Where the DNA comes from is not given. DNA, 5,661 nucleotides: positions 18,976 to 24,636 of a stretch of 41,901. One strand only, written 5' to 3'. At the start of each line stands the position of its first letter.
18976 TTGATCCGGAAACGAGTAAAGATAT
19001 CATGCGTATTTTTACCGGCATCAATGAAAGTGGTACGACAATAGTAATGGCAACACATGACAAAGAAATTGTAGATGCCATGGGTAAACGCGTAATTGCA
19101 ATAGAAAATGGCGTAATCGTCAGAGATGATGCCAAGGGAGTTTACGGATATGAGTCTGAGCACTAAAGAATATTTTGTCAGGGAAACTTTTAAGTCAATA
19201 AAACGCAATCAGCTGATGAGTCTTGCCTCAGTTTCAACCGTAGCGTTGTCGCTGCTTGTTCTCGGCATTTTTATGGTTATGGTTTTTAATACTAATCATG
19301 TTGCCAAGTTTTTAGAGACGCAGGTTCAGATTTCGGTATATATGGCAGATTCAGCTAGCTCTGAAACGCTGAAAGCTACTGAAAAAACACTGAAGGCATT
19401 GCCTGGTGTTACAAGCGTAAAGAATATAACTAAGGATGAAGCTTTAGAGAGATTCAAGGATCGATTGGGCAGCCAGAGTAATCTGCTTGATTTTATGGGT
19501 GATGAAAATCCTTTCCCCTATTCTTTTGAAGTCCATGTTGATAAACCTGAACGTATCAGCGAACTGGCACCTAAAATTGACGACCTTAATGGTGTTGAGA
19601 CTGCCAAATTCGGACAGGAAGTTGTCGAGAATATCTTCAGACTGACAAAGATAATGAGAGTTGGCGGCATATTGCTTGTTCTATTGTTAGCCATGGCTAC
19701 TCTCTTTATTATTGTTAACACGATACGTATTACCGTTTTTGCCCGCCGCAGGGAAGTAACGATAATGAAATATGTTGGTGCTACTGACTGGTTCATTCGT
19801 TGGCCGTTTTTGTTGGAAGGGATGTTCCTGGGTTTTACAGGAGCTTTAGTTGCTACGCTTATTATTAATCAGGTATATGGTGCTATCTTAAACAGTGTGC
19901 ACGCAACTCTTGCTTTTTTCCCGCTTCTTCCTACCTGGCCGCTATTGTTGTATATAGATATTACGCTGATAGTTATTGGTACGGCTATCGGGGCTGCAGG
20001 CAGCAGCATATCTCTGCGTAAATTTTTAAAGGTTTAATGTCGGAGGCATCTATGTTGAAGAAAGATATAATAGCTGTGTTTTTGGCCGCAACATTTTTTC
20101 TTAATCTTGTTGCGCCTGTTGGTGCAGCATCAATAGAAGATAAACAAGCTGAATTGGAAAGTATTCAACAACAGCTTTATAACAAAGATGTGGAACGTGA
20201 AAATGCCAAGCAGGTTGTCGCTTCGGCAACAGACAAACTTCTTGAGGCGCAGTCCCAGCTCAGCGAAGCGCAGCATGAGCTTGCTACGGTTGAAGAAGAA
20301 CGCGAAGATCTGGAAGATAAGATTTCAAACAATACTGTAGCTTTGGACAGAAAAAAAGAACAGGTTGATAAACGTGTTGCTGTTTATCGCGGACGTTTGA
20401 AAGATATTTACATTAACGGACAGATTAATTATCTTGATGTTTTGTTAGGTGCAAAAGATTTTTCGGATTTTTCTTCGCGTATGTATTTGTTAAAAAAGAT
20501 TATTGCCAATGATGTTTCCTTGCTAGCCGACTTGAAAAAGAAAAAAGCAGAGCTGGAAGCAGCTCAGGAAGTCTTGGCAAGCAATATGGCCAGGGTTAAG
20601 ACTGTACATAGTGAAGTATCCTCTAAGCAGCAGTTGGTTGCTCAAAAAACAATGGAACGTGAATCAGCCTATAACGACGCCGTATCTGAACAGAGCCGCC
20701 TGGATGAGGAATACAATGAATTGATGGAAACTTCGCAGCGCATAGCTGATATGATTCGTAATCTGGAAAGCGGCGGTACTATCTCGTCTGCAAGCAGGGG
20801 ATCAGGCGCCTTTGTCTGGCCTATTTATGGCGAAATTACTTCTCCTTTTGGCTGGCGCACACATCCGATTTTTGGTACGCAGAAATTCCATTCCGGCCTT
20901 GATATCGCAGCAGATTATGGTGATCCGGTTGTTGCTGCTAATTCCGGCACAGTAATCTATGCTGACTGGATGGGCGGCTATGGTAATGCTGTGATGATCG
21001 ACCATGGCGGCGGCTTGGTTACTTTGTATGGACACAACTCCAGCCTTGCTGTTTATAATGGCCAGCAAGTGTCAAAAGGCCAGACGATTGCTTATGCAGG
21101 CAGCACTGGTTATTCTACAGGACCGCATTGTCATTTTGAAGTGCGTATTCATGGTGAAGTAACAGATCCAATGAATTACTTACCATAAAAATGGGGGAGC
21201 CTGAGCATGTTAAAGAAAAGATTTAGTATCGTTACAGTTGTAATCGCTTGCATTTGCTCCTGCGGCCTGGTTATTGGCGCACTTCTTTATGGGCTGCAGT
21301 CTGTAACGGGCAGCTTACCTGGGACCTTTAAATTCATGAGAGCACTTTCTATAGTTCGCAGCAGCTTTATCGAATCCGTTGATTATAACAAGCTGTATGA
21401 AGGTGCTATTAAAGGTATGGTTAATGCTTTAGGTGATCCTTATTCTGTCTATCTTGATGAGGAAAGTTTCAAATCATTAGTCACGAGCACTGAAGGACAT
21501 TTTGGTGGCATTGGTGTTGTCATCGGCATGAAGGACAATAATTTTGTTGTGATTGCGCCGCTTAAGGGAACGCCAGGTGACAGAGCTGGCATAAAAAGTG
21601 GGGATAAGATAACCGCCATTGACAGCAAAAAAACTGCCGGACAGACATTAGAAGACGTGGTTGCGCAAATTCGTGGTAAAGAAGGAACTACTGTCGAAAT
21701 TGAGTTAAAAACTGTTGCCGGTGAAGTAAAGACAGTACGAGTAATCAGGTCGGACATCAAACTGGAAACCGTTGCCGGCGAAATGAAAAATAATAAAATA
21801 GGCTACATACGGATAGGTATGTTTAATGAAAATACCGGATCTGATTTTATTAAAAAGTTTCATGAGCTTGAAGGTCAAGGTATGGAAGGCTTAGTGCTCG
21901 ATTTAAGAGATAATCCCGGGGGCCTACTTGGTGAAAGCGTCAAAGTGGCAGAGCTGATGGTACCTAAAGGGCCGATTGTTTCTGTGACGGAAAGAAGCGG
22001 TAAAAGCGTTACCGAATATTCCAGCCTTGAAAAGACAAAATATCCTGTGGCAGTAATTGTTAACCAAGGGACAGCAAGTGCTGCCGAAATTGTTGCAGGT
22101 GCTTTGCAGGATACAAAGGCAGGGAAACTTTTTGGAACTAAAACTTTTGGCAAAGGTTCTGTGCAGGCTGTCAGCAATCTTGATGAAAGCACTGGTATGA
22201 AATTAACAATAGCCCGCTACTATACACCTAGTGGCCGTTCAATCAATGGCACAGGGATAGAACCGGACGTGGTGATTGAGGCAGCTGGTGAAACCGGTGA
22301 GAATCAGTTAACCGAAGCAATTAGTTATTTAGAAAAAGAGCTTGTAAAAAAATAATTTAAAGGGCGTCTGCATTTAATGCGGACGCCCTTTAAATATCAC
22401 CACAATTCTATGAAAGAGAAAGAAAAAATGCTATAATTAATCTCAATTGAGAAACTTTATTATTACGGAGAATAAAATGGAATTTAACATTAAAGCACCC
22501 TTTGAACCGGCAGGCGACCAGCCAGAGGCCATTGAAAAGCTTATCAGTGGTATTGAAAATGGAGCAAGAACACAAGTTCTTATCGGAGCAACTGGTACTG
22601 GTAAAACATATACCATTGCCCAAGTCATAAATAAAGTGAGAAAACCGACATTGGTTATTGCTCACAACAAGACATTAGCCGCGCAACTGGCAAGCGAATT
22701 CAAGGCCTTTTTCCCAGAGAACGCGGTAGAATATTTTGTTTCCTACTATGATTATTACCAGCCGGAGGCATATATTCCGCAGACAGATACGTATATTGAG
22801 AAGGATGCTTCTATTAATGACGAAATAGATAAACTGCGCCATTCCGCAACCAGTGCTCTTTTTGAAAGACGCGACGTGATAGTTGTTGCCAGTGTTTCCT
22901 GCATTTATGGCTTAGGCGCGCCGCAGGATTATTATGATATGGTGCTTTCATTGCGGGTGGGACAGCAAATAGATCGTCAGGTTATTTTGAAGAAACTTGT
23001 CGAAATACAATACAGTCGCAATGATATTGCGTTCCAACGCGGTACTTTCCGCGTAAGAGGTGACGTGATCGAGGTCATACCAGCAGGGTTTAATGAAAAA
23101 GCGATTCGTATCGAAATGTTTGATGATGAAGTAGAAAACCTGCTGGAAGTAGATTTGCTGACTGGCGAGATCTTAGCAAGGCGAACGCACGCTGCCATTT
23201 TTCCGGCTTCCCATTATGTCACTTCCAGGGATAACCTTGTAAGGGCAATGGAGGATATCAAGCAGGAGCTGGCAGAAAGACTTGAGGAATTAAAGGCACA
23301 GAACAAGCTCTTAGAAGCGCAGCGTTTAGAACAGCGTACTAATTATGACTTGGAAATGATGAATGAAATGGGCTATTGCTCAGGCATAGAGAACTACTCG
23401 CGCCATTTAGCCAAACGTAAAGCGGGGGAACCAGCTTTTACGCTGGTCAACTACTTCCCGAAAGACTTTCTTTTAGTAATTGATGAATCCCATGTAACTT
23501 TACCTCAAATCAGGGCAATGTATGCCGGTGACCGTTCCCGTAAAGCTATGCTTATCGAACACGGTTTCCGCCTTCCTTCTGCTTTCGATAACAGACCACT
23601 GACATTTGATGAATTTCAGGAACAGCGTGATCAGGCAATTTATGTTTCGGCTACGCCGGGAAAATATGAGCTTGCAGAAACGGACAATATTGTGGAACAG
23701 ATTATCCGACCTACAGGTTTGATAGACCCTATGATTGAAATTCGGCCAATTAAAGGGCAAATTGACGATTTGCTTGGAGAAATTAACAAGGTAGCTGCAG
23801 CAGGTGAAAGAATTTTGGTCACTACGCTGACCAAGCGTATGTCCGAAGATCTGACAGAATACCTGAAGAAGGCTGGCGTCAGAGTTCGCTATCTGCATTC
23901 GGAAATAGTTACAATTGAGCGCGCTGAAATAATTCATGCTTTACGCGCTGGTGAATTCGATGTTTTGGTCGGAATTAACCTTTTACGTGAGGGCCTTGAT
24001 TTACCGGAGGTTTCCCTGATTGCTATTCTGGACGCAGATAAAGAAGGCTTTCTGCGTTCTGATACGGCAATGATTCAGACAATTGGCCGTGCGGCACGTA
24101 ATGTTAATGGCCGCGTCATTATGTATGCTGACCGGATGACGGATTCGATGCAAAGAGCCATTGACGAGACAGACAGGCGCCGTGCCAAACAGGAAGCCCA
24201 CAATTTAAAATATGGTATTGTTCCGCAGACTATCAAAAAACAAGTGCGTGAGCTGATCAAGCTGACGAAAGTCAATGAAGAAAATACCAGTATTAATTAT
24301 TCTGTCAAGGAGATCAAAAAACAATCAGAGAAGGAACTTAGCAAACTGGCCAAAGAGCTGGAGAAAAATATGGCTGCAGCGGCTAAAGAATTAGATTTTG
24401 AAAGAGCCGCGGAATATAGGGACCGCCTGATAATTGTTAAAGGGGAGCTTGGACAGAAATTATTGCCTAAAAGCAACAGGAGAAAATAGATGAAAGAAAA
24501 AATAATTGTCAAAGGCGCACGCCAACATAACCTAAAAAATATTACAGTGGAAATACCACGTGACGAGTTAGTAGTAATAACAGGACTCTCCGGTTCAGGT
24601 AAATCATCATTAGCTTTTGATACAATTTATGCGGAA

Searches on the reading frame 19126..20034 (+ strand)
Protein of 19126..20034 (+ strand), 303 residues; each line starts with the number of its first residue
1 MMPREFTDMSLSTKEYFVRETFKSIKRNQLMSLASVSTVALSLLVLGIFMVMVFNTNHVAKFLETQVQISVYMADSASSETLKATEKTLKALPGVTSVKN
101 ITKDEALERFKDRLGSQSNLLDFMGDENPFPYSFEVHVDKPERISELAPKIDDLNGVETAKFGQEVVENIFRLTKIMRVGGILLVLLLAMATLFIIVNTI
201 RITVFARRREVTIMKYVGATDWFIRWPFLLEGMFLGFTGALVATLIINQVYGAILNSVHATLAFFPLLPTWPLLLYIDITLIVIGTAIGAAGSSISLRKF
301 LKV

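Call 40: search_protein_families(library=pfam, proteins=[window:19126-20034:+], max_evalue=1e-8)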
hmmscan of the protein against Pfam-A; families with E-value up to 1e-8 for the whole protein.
window:19126-20034:+ (303 aa): 2 families
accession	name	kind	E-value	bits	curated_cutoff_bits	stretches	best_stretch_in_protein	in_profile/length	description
PF18075.7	FtsX_ECD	-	1.1e-23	84.1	23.5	1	67-158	1-94/96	FtsX extracellular domain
PF02687.27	FtsX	-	2.6e-13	50.5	25.5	1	183-297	2-116/120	FtsX-like permease C-terminal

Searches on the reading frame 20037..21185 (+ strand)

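Call 40: search_protein_families(library=pfam, proteins=[window:20037-21185:+], max_evalue=1e-8)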
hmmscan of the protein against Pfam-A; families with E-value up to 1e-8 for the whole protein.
window:20037-21185:+ (383 aa): 2 families
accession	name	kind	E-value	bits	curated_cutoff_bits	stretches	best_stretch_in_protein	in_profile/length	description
PF01551.29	Peptidase_M23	-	3.3e-35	120.6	28.7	1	283-378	1-96/96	Peptidase family M23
PF24568.1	CC_PcsB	-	6.8e-14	51.9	27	1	107-175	5-74/75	Peptidoglycan hydrolase PcsB, coiled-coil domain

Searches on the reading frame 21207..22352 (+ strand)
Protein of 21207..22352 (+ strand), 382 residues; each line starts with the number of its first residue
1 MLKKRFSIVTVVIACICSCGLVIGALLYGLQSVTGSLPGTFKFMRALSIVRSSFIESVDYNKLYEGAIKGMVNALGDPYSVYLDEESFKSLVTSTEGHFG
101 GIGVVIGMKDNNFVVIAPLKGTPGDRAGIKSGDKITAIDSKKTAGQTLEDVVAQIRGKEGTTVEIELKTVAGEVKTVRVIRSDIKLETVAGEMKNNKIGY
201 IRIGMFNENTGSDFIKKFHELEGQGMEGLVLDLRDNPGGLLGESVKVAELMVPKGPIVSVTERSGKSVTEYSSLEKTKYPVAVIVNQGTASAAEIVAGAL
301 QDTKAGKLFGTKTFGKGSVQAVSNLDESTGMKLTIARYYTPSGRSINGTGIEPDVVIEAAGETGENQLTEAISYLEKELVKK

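Call 41: search_protein_families(library=pfam, proteins=[window:21207-22352:+], max_evalue=1e-8)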
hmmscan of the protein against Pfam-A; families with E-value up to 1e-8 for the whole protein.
window:21207-22352:+ (382 aa): 4 families
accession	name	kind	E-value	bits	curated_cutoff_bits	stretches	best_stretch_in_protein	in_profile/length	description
PF03572.23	Peptidase_S41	-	1.2e-55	188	24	1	197-356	1-164/165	Peptidase family S41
PF22694.1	CtpB_N-like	-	1e-15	58.4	27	1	41-86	39-84/85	Activating protease CtpB N-terminal domain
PF17820.7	PDZ_6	-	7.1e-11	42.1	27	1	115-168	2-53/54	PDZ domain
PF00595.29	PDZ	-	2.3e-09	37.9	23.2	1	98-165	10-78/81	PDZ domain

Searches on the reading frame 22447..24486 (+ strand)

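Call 41: search_protein_families(library=pfam, proteins=[window:22447-24486:+], max_evalue=1e-8)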
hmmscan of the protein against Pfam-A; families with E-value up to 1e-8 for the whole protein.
window:22447-24486:+ (680 aa): 4 families
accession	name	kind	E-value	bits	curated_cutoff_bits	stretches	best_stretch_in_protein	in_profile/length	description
PF17757.6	UvrB_inter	-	2.9e-33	114.3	22.9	1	167-257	1-91/91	UvrB interaction domain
PF12344.14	UvrB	-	2.3e-22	79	27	1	559-601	1-43/43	Ultra-violet resistance protein B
PF00271.37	Helicase_C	-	1.1e-19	71.2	23.5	1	446-552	10-109/110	Helicase conserved C-terminal domain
PF04851.21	ResIII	-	2.7e-15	57.1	22.5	1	22-108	5-92/164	Type III restriction enzyme, res subunit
